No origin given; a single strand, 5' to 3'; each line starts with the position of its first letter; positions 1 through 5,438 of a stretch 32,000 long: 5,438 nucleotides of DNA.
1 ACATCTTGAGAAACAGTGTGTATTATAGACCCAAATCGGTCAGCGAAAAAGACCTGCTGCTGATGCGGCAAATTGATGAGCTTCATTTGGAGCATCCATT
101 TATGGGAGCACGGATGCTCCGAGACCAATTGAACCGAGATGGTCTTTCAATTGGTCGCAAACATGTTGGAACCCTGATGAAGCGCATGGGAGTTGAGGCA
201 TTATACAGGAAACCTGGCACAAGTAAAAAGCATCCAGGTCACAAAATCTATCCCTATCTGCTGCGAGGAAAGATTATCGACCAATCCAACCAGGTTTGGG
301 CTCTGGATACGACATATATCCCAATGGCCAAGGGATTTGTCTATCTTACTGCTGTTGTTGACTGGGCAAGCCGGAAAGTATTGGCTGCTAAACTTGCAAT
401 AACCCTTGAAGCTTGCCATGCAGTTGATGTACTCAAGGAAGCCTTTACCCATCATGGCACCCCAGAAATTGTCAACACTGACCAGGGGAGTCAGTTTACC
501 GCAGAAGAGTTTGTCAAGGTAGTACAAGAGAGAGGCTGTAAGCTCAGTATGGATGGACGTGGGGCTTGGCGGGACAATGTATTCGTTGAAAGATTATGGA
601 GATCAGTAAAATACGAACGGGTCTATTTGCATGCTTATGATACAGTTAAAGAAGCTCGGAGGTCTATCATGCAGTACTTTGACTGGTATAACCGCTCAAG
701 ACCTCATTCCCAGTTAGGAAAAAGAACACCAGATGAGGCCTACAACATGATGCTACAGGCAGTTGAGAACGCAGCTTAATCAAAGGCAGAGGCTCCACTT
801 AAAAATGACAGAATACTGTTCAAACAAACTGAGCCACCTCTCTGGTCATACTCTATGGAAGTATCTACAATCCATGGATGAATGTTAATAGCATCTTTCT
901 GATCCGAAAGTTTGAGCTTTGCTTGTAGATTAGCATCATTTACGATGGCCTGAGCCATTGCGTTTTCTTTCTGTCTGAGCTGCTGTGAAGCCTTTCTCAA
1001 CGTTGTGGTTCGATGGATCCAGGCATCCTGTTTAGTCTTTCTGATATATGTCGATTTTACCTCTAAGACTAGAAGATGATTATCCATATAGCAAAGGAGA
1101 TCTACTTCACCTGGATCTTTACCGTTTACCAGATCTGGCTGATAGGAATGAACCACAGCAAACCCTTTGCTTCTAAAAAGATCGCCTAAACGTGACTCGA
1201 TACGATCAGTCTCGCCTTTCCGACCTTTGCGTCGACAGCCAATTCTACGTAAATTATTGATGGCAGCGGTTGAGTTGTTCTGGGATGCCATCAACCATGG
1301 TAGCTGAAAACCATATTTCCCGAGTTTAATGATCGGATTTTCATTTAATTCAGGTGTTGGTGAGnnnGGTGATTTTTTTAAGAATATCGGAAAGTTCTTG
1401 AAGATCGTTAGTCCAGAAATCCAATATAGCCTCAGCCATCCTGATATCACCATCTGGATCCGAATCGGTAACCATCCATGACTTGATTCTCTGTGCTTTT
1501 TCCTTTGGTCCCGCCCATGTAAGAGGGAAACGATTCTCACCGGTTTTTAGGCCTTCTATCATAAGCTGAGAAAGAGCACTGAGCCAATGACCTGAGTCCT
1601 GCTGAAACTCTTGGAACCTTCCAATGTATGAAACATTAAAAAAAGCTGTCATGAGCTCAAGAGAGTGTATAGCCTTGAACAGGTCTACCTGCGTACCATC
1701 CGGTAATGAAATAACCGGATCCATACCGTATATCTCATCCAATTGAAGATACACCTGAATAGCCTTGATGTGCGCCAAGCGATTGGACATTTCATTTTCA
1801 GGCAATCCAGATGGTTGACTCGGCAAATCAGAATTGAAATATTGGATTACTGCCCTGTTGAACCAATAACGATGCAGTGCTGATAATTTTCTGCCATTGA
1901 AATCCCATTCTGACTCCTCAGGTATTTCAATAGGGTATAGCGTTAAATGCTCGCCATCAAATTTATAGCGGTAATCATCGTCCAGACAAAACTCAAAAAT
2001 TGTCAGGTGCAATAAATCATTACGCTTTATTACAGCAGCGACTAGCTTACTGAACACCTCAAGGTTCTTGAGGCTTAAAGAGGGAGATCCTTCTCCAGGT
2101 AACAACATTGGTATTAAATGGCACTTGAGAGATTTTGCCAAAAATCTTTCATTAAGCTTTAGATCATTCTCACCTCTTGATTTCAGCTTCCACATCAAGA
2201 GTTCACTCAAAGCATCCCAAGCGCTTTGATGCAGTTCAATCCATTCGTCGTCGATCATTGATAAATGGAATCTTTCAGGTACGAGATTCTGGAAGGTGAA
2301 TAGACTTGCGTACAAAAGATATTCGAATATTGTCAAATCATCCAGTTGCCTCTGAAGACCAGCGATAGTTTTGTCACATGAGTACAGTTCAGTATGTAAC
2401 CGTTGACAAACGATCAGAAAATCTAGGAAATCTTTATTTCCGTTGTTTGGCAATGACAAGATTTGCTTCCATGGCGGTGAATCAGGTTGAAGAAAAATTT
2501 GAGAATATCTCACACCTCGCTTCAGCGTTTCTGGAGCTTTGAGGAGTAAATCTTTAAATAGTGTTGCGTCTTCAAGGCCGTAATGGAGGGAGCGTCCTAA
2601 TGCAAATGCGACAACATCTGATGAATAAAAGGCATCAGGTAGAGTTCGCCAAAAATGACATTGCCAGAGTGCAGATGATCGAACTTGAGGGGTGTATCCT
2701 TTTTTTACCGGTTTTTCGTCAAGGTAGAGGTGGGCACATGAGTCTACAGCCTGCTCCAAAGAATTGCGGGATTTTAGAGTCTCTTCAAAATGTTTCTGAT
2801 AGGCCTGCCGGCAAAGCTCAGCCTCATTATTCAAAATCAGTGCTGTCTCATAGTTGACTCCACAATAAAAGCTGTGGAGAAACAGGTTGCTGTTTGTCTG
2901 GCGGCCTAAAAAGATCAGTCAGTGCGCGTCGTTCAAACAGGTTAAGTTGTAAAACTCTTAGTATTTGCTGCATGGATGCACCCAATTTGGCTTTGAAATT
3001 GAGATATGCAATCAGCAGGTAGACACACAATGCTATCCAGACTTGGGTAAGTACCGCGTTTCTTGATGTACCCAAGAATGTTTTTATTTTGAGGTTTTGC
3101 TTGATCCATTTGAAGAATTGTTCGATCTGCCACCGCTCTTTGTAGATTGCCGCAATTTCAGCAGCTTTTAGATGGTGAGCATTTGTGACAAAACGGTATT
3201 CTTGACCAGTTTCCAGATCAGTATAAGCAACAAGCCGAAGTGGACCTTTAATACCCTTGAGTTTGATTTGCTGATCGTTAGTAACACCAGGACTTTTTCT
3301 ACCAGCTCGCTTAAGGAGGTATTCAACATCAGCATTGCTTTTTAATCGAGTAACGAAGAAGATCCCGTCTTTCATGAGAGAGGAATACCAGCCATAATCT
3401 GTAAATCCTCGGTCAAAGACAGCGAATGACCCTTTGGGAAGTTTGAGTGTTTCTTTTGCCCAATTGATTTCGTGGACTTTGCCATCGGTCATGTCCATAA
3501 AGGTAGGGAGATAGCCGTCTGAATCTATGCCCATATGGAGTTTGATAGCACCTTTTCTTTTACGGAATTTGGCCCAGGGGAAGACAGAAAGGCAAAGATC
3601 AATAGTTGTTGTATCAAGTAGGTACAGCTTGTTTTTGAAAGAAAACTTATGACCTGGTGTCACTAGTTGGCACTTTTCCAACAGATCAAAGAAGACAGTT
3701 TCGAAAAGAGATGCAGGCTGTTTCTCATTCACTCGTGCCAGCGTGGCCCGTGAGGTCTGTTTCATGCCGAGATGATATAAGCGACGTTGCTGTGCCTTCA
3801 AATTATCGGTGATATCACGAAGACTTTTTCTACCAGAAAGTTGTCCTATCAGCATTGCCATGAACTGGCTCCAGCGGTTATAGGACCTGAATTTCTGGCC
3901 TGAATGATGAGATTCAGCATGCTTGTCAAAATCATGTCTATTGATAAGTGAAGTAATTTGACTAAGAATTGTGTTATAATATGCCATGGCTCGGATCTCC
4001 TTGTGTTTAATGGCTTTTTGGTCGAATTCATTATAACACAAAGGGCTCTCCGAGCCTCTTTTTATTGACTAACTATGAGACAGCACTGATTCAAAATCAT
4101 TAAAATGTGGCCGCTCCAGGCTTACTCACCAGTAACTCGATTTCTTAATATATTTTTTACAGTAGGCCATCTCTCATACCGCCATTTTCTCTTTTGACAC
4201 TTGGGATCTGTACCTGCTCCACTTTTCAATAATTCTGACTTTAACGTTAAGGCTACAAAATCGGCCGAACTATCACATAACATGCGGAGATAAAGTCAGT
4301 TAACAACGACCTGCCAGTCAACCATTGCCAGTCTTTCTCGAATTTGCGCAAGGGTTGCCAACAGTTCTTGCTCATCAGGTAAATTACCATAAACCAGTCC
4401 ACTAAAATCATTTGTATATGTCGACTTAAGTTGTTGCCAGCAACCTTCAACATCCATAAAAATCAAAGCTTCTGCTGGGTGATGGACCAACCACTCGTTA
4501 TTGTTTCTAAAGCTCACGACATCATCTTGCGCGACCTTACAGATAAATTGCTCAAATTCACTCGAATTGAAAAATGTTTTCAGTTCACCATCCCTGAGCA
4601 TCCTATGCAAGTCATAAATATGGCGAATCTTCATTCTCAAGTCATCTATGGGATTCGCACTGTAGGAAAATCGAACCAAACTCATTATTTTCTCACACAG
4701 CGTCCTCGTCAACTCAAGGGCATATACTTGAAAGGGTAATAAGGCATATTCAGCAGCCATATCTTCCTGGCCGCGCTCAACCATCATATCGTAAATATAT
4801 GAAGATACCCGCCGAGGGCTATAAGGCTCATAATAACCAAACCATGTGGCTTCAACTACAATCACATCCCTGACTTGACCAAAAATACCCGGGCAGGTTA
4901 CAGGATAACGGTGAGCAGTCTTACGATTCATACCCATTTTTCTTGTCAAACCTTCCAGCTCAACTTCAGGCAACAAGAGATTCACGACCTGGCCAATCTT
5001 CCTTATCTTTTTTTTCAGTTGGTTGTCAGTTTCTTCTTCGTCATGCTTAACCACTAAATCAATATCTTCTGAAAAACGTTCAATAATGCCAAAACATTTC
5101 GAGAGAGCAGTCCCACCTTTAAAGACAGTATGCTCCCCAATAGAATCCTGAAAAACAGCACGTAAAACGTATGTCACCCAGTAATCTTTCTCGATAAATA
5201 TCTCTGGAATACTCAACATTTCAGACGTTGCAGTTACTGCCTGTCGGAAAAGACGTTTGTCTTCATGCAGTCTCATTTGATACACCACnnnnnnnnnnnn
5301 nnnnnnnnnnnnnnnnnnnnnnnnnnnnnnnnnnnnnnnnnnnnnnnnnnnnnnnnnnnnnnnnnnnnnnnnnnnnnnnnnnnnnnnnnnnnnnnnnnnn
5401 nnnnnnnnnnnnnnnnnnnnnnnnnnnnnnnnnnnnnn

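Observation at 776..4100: IS-shattered candidate defence gene next to AbiE: large uncharacterised region plus a NERD/PD-(D/E)xK nuclease domain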

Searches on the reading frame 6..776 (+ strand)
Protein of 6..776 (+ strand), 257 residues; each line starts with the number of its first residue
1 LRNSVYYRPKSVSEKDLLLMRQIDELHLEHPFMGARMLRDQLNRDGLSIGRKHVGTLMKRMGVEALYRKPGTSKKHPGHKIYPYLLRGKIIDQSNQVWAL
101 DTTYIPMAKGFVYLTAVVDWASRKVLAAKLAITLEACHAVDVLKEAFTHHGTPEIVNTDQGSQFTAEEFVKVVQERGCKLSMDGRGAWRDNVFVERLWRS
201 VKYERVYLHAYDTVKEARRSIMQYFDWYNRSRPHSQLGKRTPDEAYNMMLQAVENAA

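Call 46: search_protein_families(library=pfam, max_evalue=0.001, proteins=[window:6-776:+])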
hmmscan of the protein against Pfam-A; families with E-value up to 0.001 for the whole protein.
window:6-776:+ (257 aa): 5 families
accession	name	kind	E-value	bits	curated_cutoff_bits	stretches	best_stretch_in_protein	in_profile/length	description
PF00665.32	rve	-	2e-20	73.4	32.6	1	93-183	3-97/102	Integrase core domain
PF13683.12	rve_3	-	4.4e-17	62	26.5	1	177-242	2-67/67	Integrase core domain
PF13276.12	HTH_21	-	1.2e-12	48.3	28.1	1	16-70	3-59/60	HTH-like domain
PF13333.12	rve_2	-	1.6e-06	28.6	22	1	197-245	3-51/56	Integrase core domain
PF24764.1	rva_4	-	9.8e-06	25.9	26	1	92-211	5-121/194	Integrase core domain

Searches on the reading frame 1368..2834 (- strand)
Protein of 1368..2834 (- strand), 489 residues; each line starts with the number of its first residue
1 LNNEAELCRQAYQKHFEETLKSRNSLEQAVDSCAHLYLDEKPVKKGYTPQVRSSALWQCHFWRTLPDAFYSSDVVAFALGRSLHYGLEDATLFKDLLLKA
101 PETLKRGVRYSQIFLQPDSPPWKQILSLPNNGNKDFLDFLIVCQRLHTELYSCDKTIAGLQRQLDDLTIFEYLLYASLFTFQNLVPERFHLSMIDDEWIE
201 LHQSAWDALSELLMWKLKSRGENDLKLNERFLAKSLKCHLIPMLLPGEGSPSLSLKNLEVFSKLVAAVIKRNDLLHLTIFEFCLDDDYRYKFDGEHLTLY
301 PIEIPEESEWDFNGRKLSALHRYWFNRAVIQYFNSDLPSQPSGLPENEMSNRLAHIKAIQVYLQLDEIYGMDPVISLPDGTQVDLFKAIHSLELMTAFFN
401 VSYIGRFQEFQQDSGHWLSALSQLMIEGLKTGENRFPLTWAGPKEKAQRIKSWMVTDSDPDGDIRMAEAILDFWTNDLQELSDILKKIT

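Call 49: search_protein_families(library=padloc, alignment_id=A2, max_evalue=1)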
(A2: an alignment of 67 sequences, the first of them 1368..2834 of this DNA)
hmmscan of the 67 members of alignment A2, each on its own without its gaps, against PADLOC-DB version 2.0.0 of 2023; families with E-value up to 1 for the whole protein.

A. member 1, window:1368-2834:- (489 aa): 0 families

B. families by the number of members that match (of 67 scanned): 14 families
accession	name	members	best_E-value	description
PDLC02906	NERD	65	2.4e-24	Viperin-associated NERD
PDLC01880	CARF4--CARF_PDDEXK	9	0.00021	-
PDLC00944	Cas4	7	0.018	Cas4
PDLC03921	MkoA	5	0.00064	-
PDLC03515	REase_II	3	0.0044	Type II restriction enzyme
PDLC01891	CARF4--CARF_PDDEXK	2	0.0044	-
PDLC04788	PDC-S01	1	0.0085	-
PDLC01900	CARF4--CARF_PDDEXK_AAA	1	0.014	-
PDLC00156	HamA1|HamA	1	0.023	DUF1837 domain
PDLC03853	LmuA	1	0.03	-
PDLC01887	CARF4--CARF_PDDEXK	1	0.043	-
PDLC01882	CARF4--CARF_PDDEXK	1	0.045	-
PDLC04942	PDC-S16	1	0.33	-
PDLC04941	PDC-S16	1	0.79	-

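Call 56: predict_structure(alignment_id=A2)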
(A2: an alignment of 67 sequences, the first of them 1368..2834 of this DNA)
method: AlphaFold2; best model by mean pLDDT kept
length: 489 residues; sequences in the alignment: 67
mean_pLDDT: 88.7   pTM: 0.85
mean pLDDT of the five models: 88.7, 88.4, 88.1, 87.3, 87.0
residues with pLDDT >= 90: 297; 70-90: 163; 50-70: 24; < 50: 5
segments of 3 or more residues with pLDDT < 50: 435-439
pLDDT, mean of each block of 10 residues (from residue 1): 86 97 93 96 92 95 91 95 95 93 96 96 92 89 96 98 94 95 78 73 93 93 83 91 85 95 98 93 89 90 67 80 93 89 79 93 91 87 90 87 88 91 87 51 79 85 89 83 84
secondary structure, 60 per line:
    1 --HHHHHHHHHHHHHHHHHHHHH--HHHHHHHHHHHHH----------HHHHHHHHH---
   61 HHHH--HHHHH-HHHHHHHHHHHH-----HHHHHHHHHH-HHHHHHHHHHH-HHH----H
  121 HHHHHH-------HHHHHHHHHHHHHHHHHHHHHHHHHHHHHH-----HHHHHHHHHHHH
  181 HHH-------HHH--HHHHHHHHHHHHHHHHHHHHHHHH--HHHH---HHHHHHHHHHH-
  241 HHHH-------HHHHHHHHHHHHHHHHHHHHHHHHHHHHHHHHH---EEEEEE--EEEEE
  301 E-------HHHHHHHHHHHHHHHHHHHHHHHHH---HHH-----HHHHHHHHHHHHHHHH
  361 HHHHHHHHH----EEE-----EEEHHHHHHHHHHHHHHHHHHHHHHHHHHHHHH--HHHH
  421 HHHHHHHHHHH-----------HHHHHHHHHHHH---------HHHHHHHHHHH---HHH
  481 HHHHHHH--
elements in order: H3-23 H26-38 H49-57 H61-64 H67-71 H73-84 H90-99 H101-111 H120-126 H134-163 H169-183 H196-219 H222-225 H229-239 H241-244 H252-284 E288-293 E296-301 H309-333 H345-369 E374-376 E382-384 H385-414 H417-431 H443-454 H464-474 H478-487

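Call 58: fold_search(model_id=the predicted structure, library=pdb)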
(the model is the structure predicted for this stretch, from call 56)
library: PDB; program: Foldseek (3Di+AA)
matches with E <= 10: 169; with E <= 0.001: 0
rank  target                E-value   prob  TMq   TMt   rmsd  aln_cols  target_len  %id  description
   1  9nvn_A                8.7e-01  0.07  0.12  0.09  28.4       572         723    9  Structure of Nanchung-Inactive-Calmodulin in apo state (released 2026-02-11)
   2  9y2b_A                9.9e-01  0.09  0.15  0.09  31.3       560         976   12  Cryo-EM structure of the human TRPM4 channel in complex with EGTA and DAB at 37 degrees Celsius (released 2026-02-04)
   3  5i7d_A                1.1e+00  0.06  0.10  0.11  51.5       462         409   11  Crystal Structure of srGAP2 F-BARx WT Form-2 (released 2017-08-30)
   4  2y4t_A                1.1e+00  0.13  0.17  0.19  26.1       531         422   11  Crystal structure of the human co-chaperone P58(IPK) (released 2011-08-10)
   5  5i6r                  1.3e+00  0.06  0.10  0.11  52.6       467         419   12  Crystal Structure of srGAP2 F-BARx WT Form-1 (released 2017-08-30)
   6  9b29_A                1.4e+00  0.08  0.14  0.10  26.8       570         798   11  Cryo-EM structure of the mouse TRPM3 alpha 2 channel in complex with cholesteryl hemisuccinate (released 2025-01-22)
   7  3h9p_A                1.4e+00  0.06  0.08  0.14  20.6       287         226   12  Crystal structure of putative triphosphoribosyl-dephospho-coA synthase from Archaeoglobus fulgidus (released 2009-05-19)
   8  7ryc_O                1.4e+00  0.09  0.12  0.16  20.2       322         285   10  Oxytocin receptor (OTR) bound to oxytocin in complex with a heterotrimeric Gq protein (released 2022-03-09)
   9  6bcq_A                1.4e+00  0.08  0.15  0.09  32.8       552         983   13  cryo-EM structure of TRPM4 in ATP bound state with long coiled coil at 3.3 angstrom resolution (released 2017-12-13)
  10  9q15_A                1.5e+00  0.11  0.15  0.08  17.3       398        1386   12  syNOS Asymmetric Locked State (Composite) (released 2026-01-14)
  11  2y4t_B                1.5e+00  0.10  0.17  0.18  26.9       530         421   12  Crystal structure of the human co-chaperone P58(IPK) (released 2011-08-10)
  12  6bcj_A                1.5e+00  0.08  0.15  0.09  31.8       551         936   13  cryo-EM structure of TRPM4 in apo state with short coiled coil at 3.1 angstrom resolution (released 2017-12-13)
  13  7sqc_K3               1.6e+00  0.05  0.11  0.12  23.6       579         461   12  Ciliary C1 central pair apparatus isolated from Chlamydomonas reinhardtii (released 2022-04-13)
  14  9b8y_A                1.8e+00  0.06  0.14  0.08  31.1       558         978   14  Cryo-EM structure of the human TRPM4 channel in complex with calcium and decavanadate at 37 degrees Celsius (released 2024-05-15)
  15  7t6u_R                1.8e+00  0.04  0.08  0.12  22.8       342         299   11  Structure of the human FPR2-Gi complex with CGEN-855A (released 2022-03-30)
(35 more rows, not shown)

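Call 75: search_protein_representatives(protein=window:1368-2834:-)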
Query: 489 residues. Proteins with E-value up to 0.001 (for the whole library): 179; up to 1e-10: 122; up to 1e-30: 54. The best 150 are listed.
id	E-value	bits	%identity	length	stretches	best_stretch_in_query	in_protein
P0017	5.7e-187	638.8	58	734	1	3-485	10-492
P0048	8.3e-117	407.4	40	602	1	2-486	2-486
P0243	1.1e-90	321.3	37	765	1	6-485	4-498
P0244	2.4e-90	320.2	37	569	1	11-485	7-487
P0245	7.2e-84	298.8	39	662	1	78-486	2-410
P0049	9.4e-79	281.9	50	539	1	214-487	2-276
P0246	4.1e-78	279.8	35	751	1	11-485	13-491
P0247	1.6e-77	277.8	36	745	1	25-480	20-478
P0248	7.0e-75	269.1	32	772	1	10-486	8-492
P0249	1.2e-71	258.5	31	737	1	11-481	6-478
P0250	3.6e-71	256.9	36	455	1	11-424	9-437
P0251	1.5e-69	251.6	34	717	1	5-487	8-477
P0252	5.3e-68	246.5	33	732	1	22-486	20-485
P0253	2.2e-63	231.2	32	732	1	11-485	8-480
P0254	2.4e-63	231.1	40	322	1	156-463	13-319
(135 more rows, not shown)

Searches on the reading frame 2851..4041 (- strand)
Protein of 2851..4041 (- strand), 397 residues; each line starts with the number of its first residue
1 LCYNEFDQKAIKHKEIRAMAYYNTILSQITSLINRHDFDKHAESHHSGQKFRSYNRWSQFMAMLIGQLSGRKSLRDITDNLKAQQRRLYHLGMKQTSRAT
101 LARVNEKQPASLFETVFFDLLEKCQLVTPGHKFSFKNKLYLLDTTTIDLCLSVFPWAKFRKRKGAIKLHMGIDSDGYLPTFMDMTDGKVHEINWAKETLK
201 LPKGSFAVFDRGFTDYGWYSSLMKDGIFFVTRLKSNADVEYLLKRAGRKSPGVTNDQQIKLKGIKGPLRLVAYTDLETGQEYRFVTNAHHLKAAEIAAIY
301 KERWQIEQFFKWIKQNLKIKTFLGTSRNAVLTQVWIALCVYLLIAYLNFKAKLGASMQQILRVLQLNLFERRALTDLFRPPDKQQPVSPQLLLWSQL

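Call 46: search_protein_families(library=pfam, max_evalue=0.001, proteins=[window:2851-4041:-])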
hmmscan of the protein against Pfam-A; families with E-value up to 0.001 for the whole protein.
window:2851-4041:- (397 aa): 4 families
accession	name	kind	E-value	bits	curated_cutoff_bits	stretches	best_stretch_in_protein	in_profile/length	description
PF01609.27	DDE_Tnp_1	-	1.5e-31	110.2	23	1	139-343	6-200/200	Transposase DDE domain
PF14294.11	DUF4372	-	8.1e-30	103.3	25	1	23-94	3-74/74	Domain of unknown function (DUF4372)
PF04693.18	DDE_Tnp_2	-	5.8e-05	22.9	20.2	1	192-354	169-323/327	Archaeal putative transposase ISC1217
PF13701.12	DDE_Tnp_1_4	-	0.00065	18.5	34.7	1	210-368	223-395/435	Transposase DDE domain group 1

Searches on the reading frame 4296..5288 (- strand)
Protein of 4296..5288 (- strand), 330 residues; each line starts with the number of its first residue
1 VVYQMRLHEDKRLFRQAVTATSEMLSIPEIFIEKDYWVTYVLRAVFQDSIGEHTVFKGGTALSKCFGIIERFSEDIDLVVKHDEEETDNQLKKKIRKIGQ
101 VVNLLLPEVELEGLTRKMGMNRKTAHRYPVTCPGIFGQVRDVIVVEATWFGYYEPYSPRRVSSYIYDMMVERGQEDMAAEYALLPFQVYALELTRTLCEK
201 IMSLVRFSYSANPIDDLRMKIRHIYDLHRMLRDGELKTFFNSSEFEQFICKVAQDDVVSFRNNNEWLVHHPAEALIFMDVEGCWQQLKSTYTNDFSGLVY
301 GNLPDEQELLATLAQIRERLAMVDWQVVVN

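Call 46: search_protein_families(library=pfam, max_evalue=0.001, proteins=[window:4299-5288:-])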
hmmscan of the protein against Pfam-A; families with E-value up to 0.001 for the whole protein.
window:4299-5288:- (330 aa): 1 family
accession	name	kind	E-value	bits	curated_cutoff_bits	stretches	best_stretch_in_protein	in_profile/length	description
PF08843.17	AbiEii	-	4.1e-29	102.6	22.5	1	42-237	3-175/238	Nucleotidyl transferase AbiEii toxin, Type IV TA system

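Call 82: find_encoding_contigs(protein=window:4296-5288:-, flank=10000, max_places=2)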
Protein window:4296-5288:- (330 aa): no gene with exactly this product is on record in the collection.

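Call 83: find_encoding_contigs(protein=window:4296-5276:-, flank=10000, max_places=2)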
Protein window:4296-5276:- (326 aa): 1 contig read that carries it; 1 place shown.
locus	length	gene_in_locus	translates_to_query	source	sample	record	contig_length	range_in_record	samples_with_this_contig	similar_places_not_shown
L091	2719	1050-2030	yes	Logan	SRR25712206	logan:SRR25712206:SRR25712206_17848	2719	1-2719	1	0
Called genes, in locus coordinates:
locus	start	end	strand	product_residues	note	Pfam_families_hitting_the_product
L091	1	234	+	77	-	?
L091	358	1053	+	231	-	PF19570:DUF6088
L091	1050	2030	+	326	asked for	PF08843:AbiEii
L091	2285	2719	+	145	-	?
